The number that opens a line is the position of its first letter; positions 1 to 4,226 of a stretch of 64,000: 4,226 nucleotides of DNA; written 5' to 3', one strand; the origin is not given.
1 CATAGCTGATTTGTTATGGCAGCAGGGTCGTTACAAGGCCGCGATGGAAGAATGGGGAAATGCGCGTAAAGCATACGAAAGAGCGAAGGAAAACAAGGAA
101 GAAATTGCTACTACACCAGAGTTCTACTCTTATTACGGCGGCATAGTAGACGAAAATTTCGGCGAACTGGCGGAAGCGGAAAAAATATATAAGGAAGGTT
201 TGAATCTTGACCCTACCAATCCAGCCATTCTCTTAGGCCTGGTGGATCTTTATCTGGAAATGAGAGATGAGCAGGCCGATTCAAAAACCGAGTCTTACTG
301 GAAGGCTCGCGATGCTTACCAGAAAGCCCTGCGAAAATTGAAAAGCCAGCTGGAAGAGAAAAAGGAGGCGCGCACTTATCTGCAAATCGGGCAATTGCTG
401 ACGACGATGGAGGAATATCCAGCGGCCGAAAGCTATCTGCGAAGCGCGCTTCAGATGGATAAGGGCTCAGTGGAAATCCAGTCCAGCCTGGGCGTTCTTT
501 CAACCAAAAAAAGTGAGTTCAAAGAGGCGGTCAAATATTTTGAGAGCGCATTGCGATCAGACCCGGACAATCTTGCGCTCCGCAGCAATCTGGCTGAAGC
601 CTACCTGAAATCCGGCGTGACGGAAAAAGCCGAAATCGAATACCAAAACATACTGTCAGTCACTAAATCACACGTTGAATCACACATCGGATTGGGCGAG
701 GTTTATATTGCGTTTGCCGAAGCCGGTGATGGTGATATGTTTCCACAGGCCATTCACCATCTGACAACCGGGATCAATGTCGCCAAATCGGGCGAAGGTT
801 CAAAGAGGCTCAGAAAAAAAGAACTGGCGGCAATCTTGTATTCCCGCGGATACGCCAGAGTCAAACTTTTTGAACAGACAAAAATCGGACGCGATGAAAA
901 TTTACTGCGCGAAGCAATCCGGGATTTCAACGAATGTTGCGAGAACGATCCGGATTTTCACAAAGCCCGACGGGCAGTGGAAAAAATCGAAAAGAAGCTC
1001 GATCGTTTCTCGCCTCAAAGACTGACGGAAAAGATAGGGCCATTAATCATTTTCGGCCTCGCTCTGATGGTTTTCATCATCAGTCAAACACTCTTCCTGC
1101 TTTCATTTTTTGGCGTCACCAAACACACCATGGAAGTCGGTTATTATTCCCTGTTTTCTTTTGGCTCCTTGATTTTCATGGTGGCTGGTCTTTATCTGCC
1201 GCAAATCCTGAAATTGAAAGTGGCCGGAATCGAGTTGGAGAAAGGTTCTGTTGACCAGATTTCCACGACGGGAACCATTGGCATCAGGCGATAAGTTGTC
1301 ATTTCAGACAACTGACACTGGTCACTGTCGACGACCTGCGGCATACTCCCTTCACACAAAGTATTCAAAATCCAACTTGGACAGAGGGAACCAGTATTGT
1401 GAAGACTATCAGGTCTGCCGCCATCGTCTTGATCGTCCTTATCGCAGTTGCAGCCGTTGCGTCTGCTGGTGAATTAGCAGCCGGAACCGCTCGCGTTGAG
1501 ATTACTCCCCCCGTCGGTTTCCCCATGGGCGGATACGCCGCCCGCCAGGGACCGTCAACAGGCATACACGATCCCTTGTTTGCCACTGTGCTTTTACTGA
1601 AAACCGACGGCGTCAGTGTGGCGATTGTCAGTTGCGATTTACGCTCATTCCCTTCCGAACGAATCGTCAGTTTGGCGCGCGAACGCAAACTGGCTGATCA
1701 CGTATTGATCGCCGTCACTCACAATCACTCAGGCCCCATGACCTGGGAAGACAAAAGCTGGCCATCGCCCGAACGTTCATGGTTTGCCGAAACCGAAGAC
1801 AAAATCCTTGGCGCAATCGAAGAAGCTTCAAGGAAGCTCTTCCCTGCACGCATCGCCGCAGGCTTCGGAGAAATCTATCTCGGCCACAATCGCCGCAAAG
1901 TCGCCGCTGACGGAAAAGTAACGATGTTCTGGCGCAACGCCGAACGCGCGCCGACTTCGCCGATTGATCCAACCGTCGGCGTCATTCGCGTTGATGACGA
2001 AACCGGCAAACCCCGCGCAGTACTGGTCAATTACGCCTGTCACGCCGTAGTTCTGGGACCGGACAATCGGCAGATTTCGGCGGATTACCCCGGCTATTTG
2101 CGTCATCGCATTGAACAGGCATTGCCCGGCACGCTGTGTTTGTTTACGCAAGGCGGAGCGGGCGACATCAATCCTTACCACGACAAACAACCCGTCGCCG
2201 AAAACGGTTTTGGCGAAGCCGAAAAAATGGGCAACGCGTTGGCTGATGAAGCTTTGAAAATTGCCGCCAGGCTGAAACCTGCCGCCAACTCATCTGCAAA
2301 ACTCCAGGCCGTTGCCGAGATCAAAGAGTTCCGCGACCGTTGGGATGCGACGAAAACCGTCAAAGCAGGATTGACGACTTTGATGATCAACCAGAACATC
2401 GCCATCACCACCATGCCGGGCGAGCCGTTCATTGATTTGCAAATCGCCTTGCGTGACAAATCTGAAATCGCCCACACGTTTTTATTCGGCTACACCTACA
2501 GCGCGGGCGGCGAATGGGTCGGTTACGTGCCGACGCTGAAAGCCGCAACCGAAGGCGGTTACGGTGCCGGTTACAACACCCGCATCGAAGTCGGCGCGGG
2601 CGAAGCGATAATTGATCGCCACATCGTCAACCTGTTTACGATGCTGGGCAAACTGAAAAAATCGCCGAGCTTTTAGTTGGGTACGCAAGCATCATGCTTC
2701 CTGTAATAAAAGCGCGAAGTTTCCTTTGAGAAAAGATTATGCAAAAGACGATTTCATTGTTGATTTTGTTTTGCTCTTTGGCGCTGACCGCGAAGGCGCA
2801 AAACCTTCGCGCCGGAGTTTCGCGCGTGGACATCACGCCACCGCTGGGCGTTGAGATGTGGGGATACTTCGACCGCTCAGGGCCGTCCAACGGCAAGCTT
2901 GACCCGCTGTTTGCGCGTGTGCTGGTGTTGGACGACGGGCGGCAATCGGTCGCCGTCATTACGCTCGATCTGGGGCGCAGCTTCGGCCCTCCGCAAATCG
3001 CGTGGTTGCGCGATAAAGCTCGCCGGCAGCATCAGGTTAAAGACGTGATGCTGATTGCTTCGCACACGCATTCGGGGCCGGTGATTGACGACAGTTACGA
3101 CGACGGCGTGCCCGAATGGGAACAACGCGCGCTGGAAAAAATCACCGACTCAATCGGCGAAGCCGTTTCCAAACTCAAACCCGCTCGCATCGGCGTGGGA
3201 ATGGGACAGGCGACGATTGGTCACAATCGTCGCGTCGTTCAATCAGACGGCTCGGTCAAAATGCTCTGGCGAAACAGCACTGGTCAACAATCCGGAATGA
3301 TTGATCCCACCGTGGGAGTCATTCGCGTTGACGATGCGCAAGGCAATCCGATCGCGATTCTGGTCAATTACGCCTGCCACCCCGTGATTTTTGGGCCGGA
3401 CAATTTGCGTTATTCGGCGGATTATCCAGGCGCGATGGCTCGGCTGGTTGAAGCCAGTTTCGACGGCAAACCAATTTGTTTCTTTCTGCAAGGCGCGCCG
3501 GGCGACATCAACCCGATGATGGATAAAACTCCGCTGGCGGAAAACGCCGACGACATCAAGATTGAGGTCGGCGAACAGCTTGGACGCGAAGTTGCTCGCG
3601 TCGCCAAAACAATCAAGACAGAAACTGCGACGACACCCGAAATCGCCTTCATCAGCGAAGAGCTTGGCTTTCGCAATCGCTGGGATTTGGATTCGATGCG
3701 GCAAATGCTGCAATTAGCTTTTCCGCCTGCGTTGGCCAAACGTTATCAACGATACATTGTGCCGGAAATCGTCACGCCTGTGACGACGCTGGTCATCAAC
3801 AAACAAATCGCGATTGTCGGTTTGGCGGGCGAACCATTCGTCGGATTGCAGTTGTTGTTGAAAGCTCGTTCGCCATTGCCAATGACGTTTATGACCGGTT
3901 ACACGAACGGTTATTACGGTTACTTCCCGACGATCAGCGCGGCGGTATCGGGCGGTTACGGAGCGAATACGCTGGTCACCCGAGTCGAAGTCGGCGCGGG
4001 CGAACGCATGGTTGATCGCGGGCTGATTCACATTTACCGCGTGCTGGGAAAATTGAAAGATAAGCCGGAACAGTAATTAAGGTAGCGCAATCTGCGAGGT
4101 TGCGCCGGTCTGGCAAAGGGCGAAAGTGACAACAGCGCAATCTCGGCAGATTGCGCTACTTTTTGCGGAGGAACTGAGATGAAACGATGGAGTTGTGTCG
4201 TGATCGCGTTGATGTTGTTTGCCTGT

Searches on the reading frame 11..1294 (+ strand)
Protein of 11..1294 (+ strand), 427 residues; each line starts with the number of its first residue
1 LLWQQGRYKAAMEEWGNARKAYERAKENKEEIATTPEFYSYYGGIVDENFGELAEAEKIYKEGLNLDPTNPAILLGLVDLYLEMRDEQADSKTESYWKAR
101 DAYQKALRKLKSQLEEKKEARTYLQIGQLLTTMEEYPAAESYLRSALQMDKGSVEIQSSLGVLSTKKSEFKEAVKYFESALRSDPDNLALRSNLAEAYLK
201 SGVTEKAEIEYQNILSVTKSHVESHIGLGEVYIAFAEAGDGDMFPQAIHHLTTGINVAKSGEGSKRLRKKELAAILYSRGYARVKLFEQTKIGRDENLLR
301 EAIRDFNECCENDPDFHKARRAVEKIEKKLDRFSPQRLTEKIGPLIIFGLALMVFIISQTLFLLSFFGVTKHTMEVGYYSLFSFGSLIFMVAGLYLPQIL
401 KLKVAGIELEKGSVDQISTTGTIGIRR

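Call 54: search_protein_families(library=pfam, max_evalue=0.00001, proteins=[window:11-1294:+])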
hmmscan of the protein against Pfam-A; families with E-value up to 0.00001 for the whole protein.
window:11-1294:+ (427 aa): 14 families
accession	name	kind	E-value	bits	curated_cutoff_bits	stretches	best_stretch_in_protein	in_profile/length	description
PF14559.12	TPR_19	-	1.7e-18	67.1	25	1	169-212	6-49/68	Tetratricopeptide repeat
PF13428.12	TPR_14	-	1.7e-18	65.7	23.5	0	48-80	12-44/44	Tetratricopeptide repeat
PF00515.34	TPR_1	-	5.3e-15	55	27.8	0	157-187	4-34/34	Tetratricopeptide repeat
PF07719.23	TPR_2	-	5.3e-15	54.7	27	0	157-187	4-34/34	Tetratricopeptide repeat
PF13424.12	TPR_12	-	1.4e-14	54.5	30.1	1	98-151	21-76/77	Tetratricopeptide repeat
PF13414.12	TPR_11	-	4.9e-13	49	26.8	0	166-202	6-42/42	TPR repeat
PF13181.12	TPR_8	-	5.5e-13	48.4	25.7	0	120-151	1-32/34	Tetratricopeptide repeat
PF13432.12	TPR_16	-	1.8e-10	41.5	32.7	0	125-187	2-64/65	Tetratricopeptide repeat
PF13176.12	TPR_7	-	2.1e-10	40.3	27.9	0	159-187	4-34/36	Tetratricopeptide repeat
PF24575.1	TPR_Slam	-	2.4e-09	38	35.2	0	156-207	49-100/104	Surface lipoprotein assembly modifier, N-terminal TPR repeats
PF13431.12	TPR_17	-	3.7e-09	36.6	24.4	0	176-207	1-32/34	Tetratricopeptide repeat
PF13374.12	TPR_10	-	6e-07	29.7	27.5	0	120-149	2-31/42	Tetratricopeptide repeat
PF23914.1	TPR_CcmH_CycH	-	1.4e-06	28.6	42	0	110-218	39-151/158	Cytochrome c-type biogenesis protein H TPR domain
PF25068.1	ARM_TT21_4th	-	2.6e-06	28.2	30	0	168-216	13-60/153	Tetratricopeptide repeat protein 21 forth ARM domain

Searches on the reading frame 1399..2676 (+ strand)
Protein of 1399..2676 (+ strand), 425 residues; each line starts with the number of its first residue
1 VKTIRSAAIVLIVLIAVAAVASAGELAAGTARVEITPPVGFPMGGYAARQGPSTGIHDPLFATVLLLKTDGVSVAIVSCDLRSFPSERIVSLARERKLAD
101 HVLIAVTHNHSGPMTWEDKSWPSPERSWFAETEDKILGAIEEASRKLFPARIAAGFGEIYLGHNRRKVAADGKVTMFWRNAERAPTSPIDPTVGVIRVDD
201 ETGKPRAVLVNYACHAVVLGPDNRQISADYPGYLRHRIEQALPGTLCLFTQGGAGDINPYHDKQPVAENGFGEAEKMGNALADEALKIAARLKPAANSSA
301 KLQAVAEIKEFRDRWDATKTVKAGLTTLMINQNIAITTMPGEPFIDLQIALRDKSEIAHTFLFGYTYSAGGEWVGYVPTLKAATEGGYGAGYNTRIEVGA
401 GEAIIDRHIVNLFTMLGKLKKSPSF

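Call 54: search_protein_families(library=pfam, max_evalue=0.00001, proteins=[window:1399-2676:+])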
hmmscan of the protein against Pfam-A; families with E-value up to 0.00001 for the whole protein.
window:1399-2676:+ (425 aa): 1 family
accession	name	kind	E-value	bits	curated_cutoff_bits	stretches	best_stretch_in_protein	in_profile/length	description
PF04734.18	Ceramidase_alk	-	4.8e-14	52.3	32.1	1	29-245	4-233/509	Neutral/alkaline non-lysosomal ceramidase, N-terminal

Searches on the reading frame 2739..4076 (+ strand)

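Call 54: search_protein_families(library=pfam, max_evalue=0.00001, proteins=[window:2739-4076:+])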
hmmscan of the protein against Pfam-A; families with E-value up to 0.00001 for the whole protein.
window:2739-4076:+ (445 aa): 1 family
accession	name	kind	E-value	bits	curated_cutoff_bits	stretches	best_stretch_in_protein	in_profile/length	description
PF04734.18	Ceramidase_alk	-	2.4e-13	50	32.1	1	25-259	3-256/509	Neutral/alkaline non-lysosomal ceramidase, N-terminal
